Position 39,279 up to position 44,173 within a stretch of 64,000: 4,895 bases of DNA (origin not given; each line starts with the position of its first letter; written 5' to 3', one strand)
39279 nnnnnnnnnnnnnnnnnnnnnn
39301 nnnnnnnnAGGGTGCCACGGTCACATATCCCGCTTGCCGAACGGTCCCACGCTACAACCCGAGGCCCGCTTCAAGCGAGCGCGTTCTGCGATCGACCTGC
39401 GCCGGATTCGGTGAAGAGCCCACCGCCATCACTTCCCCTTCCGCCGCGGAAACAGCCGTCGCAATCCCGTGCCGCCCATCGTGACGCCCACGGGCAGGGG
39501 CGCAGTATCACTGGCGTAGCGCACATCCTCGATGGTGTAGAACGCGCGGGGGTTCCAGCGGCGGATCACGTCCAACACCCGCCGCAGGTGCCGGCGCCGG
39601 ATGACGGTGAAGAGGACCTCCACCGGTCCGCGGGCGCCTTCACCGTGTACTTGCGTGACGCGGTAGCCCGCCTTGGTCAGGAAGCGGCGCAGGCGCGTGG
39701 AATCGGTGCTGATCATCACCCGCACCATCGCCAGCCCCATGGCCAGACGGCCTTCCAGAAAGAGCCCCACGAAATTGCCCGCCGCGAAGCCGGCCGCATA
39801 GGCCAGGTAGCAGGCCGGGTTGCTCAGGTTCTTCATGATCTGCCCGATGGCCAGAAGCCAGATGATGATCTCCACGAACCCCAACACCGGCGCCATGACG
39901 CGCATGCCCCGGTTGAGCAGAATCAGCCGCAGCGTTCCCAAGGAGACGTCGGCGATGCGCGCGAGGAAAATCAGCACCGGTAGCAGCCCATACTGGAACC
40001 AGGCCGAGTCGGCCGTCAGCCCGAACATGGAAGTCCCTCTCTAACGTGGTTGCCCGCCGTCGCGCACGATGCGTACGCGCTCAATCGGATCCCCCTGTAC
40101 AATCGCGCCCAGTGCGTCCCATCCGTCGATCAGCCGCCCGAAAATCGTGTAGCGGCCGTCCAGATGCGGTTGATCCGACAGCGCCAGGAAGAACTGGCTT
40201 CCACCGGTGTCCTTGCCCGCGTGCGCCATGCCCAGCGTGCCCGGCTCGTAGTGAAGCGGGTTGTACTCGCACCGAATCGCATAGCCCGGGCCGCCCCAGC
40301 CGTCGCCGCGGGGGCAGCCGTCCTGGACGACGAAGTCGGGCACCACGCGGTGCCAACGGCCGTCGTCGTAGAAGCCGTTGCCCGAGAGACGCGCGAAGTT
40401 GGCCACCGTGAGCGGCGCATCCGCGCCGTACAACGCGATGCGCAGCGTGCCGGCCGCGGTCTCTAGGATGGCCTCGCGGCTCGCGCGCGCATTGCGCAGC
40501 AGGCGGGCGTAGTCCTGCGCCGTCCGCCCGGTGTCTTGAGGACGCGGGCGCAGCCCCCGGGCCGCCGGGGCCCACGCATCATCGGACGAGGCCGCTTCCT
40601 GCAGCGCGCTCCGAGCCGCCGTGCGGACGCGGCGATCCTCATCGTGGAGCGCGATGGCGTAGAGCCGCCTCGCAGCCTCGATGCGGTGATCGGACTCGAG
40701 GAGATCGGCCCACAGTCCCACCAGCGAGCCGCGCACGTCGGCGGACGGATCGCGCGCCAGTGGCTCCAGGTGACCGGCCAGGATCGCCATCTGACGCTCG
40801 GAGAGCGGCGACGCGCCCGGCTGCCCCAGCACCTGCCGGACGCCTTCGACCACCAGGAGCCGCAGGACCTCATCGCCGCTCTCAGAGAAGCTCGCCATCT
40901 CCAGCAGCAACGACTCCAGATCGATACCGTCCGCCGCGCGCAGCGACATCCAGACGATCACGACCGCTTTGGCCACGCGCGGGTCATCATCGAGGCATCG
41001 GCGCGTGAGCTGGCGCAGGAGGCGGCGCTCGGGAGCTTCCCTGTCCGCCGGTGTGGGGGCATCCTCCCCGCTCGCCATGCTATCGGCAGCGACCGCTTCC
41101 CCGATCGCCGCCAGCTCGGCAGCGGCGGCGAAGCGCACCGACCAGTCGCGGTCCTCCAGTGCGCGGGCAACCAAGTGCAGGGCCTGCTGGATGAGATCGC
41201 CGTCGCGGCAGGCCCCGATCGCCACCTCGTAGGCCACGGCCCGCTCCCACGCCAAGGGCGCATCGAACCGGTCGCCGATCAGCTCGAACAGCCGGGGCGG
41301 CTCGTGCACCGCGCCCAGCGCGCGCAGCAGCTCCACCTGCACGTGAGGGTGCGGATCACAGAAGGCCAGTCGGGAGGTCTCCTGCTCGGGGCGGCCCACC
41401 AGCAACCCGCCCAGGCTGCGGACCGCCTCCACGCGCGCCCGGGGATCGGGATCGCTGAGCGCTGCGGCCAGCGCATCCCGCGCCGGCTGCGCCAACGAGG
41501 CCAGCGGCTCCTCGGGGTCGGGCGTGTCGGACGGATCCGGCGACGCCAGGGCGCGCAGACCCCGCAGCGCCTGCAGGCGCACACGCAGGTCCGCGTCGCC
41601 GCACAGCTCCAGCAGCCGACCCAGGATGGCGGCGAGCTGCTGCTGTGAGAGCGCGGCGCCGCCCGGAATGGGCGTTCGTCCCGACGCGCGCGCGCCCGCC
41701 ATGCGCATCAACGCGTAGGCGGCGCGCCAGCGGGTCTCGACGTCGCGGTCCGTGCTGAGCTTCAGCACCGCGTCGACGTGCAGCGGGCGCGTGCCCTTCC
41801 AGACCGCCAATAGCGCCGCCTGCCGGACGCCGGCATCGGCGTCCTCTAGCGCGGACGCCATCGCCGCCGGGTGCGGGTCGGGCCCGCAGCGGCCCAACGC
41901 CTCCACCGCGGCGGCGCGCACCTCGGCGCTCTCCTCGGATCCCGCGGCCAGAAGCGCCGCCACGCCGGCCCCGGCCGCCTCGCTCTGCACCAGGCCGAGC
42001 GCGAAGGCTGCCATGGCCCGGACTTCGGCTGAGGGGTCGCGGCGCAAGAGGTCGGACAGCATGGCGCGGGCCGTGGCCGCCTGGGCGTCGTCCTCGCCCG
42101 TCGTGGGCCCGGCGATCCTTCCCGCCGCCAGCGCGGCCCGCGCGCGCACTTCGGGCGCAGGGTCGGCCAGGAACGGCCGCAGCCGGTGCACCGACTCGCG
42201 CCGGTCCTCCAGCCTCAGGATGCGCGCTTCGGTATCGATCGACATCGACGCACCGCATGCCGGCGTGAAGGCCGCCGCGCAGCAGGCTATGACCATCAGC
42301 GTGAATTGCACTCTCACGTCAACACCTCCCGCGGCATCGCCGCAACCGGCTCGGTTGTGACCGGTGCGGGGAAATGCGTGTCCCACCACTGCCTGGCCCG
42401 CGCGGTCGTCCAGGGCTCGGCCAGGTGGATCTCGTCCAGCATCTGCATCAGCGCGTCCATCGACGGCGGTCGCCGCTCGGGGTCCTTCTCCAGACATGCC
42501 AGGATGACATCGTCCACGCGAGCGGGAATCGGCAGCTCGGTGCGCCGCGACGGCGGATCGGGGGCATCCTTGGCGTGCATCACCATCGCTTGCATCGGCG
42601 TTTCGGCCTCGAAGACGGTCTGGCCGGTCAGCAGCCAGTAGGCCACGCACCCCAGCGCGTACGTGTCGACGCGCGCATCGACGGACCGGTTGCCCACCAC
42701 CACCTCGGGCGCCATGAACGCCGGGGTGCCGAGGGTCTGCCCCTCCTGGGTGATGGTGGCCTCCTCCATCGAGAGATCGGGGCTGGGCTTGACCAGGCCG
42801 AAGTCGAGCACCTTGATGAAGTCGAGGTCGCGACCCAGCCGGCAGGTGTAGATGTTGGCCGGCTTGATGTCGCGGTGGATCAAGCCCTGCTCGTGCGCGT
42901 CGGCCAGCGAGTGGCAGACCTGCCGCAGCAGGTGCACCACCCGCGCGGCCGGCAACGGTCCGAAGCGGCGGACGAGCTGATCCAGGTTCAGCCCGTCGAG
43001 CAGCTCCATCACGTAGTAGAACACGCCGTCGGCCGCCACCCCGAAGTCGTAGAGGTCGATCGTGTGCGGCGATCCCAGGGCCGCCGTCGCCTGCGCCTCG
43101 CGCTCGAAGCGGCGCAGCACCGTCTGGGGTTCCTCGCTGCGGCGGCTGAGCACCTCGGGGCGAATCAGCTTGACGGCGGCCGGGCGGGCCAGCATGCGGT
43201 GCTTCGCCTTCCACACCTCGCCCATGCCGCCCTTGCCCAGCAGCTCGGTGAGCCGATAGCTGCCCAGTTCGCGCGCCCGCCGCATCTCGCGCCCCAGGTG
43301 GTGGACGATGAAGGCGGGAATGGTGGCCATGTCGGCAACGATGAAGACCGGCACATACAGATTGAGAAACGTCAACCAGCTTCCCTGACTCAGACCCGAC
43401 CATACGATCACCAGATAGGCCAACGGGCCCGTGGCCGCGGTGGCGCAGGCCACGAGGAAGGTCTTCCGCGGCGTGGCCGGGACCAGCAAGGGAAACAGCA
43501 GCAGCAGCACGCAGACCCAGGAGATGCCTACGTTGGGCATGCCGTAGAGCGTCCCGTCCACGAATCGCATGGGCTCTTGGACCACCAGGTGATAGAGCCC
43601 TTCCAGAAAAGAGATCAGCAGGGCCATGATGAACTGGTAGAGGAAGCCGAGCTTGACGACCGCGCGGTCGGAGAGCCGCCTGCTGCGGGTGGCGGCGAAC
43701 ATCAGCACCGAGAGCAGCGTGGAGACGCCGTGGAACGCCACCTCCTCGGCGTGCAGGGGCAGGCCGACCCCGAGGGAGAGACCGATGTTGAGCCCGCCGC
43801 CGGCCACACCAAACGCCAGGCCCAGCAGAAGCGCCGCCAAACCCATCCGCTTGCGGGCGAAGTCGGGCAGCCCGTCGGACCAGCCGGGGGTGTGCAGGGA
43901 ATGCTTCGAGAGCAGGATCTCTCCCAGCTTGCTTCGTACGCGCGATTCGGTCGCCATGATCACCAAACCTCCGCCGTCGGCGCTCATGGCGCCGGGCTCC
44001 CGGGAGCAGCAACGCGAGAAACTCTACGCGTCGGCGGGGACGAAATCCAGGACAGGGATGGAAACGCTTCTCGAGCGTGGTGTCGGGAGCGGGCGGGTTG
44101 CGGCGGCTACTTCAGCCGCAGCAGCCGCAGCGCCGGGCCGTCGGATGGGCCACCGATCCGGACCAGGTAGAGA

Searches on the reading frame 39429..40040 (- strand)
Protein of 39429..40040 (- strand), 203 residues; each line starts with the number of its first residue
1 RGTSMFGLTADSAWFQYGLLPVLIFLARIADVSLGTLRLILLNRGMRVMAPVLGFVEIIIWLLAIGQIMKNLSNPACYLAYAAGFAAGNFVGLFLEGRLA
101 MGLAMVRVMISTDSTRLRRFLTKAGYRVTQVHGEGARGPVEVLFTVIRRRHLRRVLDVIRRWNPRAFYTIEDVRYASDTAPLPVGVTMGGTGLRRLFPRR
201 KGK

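Call 56: search_protein_families(library=pfam, proteins=[window:39429-40040:-], max_evalue=0.0001)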
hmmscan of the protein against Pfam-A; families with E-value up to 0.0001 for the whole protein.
window:39429-40040:- (203 aa): 2 families
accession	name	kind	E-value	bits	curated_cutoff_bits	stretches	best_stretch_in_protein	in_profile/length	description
PF18955.5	DUF5698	-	9.1e-23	80.9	27.5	1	36-92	1-57/58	Domain of unknown function (DUF5698)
PF10035.14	DUF2179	-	1.1e-10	41.6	22.8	1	128-175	3-52/55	Uncharacterized protein conserved in bacteria (DUF2179)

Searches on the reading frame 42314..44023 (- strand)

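Call 56: search_protein_families(library=pfam, proteins=[window:42314-44023:-], max_evalue=0.0001)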
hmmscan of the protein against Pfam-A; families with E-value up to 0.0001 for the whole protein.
window:42314-44023:- (569 aa): 2 families
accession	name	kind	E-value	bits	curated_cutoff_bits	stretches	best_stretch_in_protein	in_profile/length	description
PF00069.31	Pkinase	-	3.4e-40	138.5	31.7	1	256-525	1-258/263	Protein kinase domain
PF07714.23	PK_Tyr_Ser-Thr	-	2e-22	80.2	23.1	1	258-527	3-256/258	Protein tyrosine and serine/threonine kinase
